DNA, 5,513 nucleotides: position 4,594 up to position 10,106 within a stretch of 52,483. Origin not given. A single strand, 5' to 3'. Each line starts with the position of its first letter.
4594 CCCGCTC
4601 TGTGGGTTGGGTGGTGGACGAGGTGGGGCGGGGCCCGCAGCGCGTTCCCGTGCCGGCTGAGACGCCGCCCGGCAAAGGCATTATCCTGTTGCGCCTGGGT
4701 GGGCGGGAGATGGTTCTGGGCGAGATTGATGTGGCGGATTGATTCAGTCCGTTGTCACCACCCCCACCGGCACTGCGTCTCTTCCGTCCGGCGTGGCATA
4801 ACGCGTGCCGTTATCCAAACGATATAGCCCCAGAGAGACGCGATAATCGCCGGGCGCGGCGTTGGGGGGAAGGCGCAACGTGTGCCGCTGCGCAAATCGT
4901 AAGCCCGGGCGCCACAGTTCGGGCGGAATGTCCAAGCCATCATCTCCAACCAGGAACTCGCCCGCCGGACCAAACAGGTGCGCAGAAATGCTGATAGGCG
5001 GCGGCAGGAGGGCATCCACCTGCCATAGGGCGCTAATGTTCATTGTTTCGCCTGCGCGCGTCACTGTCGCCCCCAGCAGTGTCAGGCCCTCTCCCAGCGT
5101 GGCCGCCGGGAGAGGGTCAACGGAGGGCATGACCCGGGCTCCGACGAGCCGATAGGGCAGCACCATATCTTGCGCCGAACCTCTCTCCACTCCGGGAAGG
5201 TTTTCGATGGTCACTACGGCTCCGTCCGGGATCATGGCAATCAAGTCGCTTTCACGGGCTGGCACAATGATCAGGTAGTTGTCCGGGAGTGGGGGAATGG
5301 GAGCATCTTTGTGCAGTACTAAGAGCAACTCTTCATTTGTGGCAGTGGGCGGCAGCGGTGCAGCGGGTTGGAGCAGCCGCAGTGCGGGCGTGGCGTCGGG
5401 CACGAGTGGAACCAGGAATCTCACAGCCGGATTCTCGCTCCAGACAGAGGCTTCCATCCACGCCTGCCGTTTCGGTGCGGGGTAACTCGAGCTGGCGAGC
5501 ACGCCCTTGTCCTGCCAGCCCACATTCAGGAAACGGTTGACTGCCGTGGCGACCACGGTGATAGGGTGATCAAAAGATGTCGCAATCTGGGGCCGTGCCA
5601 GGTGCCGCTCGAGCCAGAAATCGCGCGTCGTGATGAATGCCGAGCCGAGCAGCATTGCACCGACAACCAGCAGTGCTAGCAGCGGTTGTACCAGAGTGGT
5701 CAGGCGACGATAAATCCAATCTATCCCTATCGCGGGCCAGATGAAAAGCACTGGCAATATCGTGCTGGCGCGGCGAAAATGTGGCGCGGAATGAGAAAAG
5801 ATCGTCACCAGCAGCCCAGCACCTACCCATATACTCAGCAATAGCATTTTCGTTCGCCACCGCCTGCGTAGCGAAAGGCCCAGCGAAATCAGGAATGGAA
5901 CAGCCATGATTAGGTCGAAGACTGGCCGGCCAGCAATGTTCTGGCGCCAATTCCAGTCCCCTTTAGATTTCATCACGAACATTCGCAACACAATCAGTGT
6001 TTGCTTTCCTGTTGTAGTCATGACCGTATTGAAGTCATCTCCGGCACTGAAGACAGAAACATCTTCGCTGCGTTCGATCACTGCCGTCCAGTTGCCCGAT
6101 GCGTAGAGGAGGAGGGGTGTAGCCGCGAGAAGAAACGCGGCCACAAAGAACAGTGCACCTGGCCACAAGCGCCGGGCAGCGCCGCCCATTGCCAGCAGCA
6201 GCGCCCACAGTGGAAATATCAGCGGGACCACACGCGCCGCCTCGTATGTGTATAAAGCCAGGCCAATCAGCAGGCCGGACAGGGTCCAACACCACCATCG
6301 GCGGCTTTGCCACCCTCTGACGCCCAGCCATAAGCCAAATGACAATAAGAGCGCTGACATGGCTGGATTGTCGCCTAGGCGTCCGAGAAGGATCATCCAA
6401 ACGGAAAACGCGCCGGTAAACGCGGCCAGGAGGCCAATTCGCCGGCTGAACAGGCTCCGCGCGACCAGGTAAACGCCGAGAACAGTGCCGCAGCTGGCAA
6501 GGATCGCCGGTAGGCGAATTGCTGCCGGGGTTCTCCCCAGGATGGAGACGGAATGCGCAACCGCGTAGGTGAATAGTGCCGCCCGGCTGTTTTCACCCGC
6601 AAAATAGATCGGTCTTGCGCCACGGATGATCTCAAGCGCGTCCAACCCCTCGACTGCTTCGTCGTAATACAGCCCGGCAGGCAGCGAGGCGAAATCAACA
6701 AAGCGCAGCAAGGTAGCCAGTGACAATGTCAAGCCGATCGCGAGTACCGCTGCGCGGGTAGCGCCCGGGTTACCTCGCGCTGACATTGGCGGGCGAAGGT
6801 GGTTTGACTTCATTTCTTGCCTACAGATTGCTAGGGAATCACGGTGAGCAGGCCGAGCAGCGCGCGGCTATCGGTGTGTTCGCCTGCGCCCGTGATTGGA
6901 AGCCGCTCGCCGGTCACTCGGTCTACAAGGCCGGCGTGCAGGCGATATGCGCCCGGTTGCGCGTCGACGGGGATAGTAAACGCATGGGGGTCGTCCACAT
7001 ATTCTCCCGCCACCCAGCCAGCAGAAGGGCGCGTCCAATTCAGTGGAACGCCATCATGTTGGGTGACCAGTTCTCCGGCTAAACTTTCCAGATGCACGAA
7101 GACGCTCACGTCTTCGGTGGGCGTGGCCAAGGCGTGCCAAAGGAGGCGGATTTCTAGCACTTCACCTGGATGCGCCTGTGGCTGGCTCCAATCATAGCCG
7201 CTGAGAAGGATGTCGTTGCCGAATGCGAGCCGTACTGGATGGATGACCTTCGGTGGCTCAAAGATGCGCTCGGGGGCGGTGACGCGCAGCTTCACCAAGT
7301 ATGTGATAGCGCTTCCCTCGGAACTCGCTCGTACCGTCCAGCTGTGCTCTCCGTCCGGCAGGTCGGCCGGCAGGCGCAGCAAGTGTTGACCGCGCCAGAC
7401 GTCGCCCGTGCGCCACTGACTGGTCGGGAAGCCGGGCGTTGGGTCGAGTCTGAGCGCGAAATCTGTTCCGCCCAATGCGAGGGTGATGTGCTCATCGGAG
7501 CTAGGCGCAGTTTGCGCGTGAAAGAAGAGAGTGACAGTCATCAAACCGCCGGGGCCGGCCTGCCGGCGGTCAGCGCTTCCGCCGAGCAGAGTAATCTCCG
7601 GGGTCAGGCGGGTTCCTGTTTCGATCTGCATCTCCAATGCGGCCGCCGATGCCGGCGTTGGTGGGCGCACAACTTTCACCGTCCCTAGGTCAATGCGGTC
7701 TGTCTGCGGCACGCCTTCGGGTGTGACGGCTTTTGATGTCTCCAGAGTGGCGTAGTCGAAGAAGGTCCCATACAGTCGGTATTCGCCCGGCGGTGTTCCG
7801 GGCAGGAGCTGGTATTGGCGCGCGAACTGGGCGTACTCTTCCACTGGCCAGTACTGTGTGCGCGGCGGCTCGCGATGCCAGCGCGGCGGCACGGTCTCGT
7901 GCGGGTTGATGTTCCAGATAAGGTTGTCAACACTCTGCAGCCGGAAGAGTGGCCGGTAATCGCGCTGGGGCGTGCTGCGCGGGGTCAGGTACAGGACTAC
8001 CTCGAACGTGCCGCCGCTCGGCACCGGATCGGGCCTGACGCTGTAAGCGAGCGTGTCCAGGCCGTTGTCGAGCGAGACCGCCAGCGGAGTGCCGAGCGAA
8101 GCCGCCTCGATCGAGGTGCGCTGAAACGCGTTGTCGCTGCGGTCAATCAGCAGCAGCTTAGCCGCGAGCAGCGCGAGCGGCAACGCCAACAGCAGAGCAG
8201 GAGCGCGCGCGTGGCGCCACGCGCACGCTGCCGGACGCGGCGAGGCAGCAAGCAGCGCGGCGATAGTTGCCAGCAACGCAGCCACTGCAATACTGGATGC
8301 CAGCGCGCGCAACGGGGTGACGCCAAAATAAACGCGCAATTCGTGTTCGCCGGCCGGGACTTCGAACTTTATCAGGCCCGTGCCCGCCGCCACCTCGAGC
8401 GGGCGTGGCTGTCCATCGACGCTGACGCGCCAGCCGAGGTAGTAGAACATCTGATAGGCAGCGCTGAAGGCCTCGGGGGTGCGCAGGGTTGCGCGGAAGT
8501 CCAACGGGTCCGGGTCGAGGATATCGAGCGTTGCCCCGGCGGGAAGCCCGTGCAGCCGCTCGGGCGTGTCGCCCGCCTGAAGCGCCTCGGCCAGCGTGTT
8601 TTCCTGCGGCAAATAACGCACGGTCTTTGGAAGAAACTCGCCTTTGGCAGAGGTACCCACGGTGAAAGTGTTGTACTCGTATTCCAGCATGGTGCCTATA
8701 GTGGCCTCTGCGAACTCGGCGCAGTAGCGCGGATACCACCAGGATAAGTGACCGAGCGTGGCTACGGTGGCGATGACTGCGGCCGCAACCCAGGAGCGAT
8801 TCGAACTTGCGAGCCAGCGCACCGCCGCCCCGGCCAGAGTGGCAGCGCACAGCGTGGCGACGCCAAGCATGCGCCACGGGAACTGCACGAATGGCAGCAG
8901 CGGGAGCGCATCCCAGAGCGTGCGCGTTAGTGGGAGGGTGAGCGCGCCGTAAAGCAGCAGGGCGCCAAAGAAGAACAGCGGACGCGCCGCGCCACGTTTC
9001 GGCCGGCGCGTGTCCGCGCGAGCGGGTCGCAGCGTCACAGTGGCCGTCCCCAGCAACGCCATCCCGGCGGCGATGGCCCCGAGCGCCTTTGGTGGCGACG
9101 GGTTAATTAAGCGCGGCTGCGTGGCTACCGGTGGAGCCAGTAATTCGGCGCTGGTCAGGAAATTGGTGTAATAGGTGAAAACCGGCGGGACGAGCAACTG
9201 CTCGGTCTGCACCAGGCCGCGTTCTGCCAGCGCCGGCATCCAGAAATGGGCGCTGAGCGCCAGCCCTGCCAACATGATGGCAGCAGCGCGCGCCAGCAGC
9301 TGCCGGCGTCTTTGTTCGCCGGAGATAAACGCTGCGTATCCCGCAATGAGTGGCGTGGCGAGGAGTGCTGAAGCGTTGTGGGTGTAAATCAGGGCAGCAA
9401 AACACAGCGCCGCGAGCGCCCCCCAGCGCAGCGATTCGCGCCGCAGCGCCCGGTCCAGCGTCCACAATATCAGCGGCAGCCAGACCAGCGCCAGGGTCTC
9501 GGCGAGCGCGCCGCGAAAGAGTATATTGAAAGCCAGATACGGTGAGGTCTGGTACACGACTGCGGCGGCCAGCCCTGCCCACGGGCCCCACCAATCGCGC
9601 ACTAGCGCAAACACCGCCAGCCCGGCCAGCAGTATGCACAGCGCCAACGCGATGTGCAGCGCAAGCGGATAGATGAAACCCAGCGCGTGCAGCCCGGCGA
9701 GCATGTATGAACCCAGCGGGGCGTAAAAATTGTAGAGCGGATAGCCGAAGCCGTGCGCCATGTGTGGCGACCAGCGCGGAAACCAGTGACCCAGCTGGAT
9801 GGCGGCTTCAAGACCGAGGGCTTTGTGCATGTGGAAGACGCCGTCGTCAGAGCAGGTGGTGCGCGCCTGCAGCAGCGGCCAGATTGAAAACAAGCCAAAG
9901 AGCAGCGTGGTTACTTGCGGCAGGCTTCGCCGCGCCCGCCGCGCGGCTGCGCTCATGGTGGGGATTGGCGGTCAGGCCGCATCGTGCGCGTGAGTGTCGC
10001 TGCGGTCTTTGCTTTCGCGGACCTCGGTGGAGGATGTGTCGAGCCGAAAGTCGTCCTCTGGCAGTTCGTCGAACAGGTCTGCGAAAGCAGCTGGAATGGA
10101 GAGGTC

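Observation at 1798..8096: Recurrent C-terminal LYW/PPG module shared by four different GT-C membrane proteins in locus 1 (seven copies)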

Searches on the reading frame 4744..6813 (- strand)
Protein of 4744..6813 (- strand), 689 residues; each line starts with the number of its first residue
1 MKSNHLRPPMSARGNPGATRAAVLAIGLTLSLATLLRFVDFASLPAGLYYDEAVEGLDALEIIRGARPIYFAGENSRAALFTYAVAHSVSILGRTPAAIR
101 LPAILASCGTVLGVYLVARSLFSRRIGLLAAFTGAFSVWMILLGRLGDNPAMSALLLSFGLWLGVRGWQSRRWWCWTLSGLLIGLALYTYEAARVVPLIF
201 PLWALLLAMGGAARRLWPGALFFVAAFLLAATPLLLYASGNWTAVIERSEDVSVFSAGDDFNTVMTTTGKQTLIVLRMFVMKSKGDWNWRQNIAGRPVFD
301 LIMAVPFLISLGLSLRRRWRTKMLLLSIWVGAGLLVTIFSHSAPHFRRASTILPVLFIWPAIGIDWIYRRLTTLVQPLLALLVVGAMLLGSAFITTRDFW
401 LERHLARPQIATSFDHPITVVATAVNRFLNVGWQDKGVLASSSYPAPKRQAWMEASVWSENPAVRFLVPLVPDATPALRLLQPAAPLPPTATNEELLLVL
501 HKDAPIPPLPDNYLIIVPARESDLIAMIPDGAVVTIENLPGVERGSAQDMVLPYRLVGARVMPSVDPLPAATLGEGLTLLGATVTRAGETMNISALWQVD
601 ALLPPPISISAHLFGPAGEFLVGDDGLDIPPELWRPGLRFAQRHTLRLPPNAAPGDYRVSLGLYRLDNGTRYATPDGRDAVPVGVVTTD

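Call 3: search_protein_families(library=pfam, proteins=[window:4744-6813:-], max_evalue=1)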
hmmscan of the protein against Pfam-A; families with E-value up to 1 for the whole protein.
window:4744-6813:- (689 aa): 1 family
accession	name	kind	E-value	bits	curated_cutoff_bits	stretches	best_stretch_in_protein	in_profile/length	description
PF13231.12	PMT_2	-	3.9e-13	50.4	26.1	1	80-230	5-153/160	Dolichyl-phosphate-mannose-protein mannosyltransferase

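Call 4: search_protein_families(library=ncbifam, proteins=[window:4744-6813:-], max_evalue=1)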
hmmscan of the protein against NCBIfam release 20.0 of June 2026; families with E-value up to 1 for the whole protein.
window:4744-6813:- (689 aa): 2 families
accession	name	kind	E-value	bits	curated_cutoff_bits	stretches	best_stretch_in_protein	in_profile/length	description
TIGR03663.1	TIGR03663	subfamily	0.019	14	126.25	1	32-206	10-180/435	flippase activity-associated protein Agl23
NF046003.1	DxFTY_mem_plasm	subfamily_domain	0.49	10.9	60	1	349-404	14-71/130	DxFTY motif-containing membrane protein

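Call 50: predict_structure(alignment_id=A5)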
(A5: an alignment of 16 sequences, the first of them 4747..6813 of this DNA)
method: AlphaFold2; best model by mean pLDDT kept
length: 689 residues; sequences in the alignment: 16
mean_pLDDT: 76.9   pTM: 0.79
mean pLDDT of the five models: 76.9, 73.8, 72.4, 71.9, 70.0
residues with pLDDT >= 90: 201; 70-90: 265; 50-70: 161; < 50: 62
segments of 3 or more residues with pLDDT < 50: 1-13, 433-448, 453-457, 472-477, 507-519, 542-548
pLDDT, mean of each block of 10 residues (from residue 1): 42 67 93 90 72 89 85 65 95 91 95 96 95 93 87 95 92 94 92 84 84 83 94 86 72 64 87 90 74 79 95 84 91 88 82 93 97 95 96 87 60 74 72 45 43 53 79 48 62 63 51 37 65 63 48 65 55 77 76 83 76 84 69 70 81 79 77 61 55
secondary structure, 60 per line:
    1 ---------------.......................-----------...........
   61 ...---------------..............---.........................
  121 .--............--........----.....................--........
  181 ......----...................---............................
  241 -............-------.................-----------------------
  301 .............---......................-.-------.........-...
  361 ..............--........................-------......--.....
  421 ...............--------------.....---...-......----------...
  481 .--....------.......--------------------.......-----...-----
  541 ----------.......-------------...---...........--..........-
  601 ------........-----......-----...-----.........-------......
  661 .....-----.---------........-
elements in order (helices of 4 or more, strands of 3 or more residues): H16-38 H50-63 H79-92 H96-121 H124-135 H138-145 H150-170 H173-186 H191-209 H213-240 H242-252 H261-277 H301-313 H317-338 H348-356 H358-374 H377-400 H408-413 H416-435 E450-454 H462-467 E478-481 E484-487 E494-500 H521-527 E533-535 E551-557 E571-573 E577-587 E590-599 E607-614 E620-625 E639-647 E655-665 E681-688

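Call 53: fold_search(model_id=the predicted structure, library=pdb)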
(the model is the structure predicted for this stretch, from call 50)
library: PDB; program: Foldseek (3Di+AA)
matches with E <= 10: 1418; with E <= 0.001: 27
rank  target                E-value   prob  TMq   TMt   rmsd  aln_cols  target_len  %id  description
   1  3waj                  4.5e-08  1.00  0.42  0.37  16.0       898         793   11  Crystal structure of the Archaeoglobus fulgidus oligosaccharyltransferase (O29867_ARCFU) complex with Zn and sulfate (released 2013-10-30)
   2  5gmy_A                5.7e-08  1.00  0.41  0.34  13.0       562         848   13  Crystal structure of the Archaeoglobus fulgidus oligosaccharyltransferase (O29867_ARCFU) tethered with an acceptor pep (released 2017-02-01)
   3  7e9s_A                5.9e-08  1.00  0.42  0.34  12.7       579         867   14  Archaeal oligosaccharyltransferase AglB from Archaeoglobus fulgidus in complex with an inhibitory peptide and a dolich (released 2021-09-08)
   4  3wak                  6.2e-08  1.00  0.40  0.33  12.2       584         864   13  Crystal structure of the Archaeoglobus fulgidus oligosaccharyltransferase (O29867_ARCFU) in the apo form (released 2013-10-30)
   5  9n9j_I                9.1e-08  1.00  0.40  0.40  10.6       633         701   12  Structure of a GRP94 folding intermediate engaged with a CCDC134- and FKBP11-bound secretory translocon (released 2025-11-19)
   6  8agc_A                1.4e-07  1.00  0.41  0.41  13.1       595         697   12  Structure of yeast oligosaccharylransferase complex with lipid-linked oligosaccharide and non-acceptor peptide bound (released 2022-12-07)
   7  8b6l_I                7.1e-07  1.00  0.42  0.42   9.8       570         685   11  Subtomogram average of the human Sec61-TRAP-OSTA-translocon (released 2022-12-07)
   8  6ftg_5                7.1e-07  1.00  0.42  0.44  12.8       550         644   11  Subtomogram average of OST-containing ribosome-translocon complexes from canine rough microsomal membranes (released 2018-03-21)
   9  5ogl_A                8.0e-07  1.00  0.42  0.41  11.7       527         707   13  Structure of bacterial oligosaccharyltransferase PglB in complex with an acceptor peptide and an lipid-linked oligosac (released 2017-10-25)
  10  5f15                  1.0e-06  1.00  0.44  0.54  10.1       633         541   12  Crystal Structure of ArnT from Cupriavidus metallidurans bound to Undecaprenyl phosphate (released 2016-02-17)
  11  8pn9_A                1.2e-06  1.00  0.42  0.44  12.3       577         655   11  Structure of human oligosaccharyltransferase OST-A complex bound to NGI-1 (released 2024-05-08)
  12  6ezn_F                1.2e-06  1.00  0.42  0.44  11.9       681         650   12  Cryo-EM structure of the yeast oligosaccharyltransferase (OST) complex (released 2018-01-17)
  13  7oci_F                1.3e-06  1.00  0.43  0.46  10.8       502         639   13  Cryo-EM structure of yeast Ost6p containing oligosaccharyltransferase complex (released 2022-02-16)
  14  6gxc_A                1.3e-06  1.00  0.41  0.40  11.5       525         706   14  Bacterial oligosaccharyltransferase PglB in complex with an inhibitory peptide and a reactive lipid-linked oligosaccha (released 2018-11-14)
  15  6s7o_A                1.4e-06  1.00  0.41  0.43  12.6       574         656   12  Cryo-EM structure of human oligosaccharyltransferase complex OST-A (released 2019-12-18)
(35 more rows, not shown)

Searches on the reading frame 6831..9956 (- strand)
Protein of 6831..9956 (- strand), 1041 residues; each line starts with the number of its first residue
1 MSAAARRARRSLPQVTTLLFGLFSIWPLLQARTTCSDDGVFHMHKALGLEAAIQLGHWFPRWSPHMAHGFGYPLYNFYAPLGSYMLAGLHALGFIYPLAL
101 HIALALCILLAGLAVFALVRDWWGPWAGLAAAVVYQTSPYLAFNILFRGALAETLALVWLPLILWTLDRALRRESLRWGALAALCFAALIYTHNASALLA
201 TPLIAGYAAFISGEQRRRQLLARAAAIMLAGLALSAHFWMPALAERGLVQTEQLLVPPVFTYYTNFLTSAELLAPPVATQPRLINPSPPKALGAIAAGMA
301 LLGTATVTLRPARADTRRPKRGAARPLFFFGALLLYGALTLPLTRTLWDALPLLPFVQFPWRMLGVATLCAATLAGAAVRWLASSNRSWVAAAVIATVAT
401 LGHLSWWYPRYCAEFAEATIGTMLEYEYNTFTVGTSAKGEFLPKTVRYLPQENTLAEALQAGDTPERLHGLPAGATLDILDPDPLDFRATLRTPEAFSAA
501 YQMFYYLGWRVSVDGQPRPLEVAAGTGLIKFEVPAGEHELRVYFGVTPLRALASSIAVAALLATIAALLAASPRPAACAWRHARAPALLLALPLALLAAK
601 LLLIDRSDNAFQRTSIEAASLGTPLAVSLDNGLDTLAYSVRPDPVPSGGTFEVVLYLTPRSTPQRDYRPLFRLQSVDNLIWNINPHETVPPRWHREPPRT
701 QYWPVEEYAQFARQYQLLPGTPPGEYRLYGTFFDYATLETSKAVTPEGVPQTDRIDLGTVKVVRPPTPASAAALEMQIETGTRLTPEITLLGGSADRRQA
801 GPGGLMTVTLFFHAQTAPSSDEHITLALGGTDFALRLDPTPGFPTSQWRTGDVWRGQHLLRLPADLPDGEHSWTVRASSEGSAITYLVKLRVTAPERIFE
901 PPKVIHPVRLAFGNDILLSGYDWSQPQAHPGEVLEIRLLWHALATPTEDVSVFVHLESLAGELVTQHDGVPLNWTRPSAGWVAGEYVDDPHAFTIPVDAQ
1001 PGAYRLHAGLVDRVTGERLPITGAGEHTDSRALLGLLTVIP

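Call 3: search_protein_families(library=pfam, proteins=[window:6831-9956:-], max_evalue=1)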
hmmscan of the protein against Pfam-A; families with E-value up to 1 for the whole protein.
window:6831-9956:- (1041 aa): 6 families
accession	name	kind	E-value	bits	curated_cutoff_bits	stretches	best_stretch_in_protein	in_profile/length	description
PF10131.15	PTPS_related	-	9.3e-14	51.2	26.4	1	75-403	1-301/621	6-pyruvoyl-tetrahydropterin synthase related domain; membrane protein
PF13231.12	PMT_2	-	2.2e-08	34.9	26.1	1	79-234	3-154/160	Dolichyl-phosphate-mannose-protein mannosyltransferase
PF09586.16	YfhO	-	4.7e-05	22.4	28.5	1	505-544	785-823/835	Bacterial membrane protein YfhO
PF21226.3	MalQ_N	-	0.0041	17.9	24.1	0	850-881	51-82/91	MalQ N-terminal beta sandwich domain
PF02516.20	STT3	-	0.34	10.8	24.5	1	105-203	100-202/405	Oligosaccharyl transferase STT3, N-terminal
PF14264.12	Glucos_trans_II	-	0.58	9.7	30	0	99-240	47-188/317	Glucosyl transferase GtrII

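Call 4: search_protein_families(library=ncbifam, proteins=[window:6831-9956:-], max_evalue=1)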
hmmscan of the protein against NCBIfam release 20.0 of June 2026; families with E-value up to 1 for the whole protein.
window:6831-9956:- (1041 aa): 1 family
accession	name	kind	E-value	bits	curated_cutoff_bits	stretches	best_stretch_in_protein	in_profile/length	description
NF047590.1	GlcsyltransPgfM2Strep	equivalog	0.034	12.3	1500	1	505-565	816-874/884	glycosyltransferase PgfM2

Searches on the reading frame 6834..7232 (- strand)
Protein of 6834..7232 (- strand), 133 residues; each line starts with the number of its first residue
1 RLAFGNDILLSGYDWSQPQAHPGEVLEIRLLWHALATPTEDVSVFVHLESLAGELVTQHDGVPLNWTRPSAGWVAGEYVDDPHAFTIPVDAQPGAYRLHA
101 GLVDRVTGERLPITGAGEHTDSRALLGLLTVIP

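Call 11: find_homologous_proteins(query=window:6834-7232:-, max_evalue=0.001)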
Query seq(133 aa) (133 aa): 5 proteins with E <= 0.001 among 53 candidates.
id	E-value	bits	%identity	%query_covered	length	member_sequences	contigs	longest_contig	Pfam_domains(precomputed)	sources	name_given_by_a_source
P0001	3.9e-50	188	64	100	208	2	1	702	-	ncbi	ncbi:uncharacterized protein METZ01_LOCUS500615, partial [marine metagenome]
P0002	3.1e-49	185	64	99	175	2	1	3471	-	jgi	jgi:hypothetical protein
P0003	6.1e-49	184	62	100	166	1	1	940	-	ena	-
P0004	1.6e-47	179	63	98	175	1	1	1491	-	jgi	jgi:hypothetical protein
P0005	2.6e-22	97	59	56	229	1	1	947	-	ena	-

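Call 15: search_protein_families(library=pfam, proteins=[window:6834-7232:-], max_evalue=10)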
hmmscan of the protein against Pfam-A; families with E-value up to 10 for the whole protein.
window:6834-7232:- (133 aa): 0 families

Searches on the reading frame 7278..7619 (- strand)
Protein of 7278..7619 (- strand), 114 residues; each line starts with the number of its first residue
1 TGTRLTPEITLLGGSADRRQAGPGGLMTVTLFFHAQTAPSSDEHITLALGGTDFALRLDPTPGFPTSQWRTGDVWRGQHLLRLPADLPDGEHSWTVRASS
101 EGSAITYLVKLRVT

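Call 15: search_protein_families(library=pfam, proteins=[window:7278-7619:-], max_evalue=10)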
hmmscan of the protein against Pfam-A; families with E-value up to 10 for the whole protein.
window:7278-7619:- (114 aa): 1 family
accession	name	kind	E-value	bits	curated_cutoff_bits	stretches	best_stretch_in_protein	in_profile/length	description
PF21226.3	MalQ_N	-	0.028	15.2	24.1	1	70-102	50-82/91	MalQ N-terminal beta sandwich domain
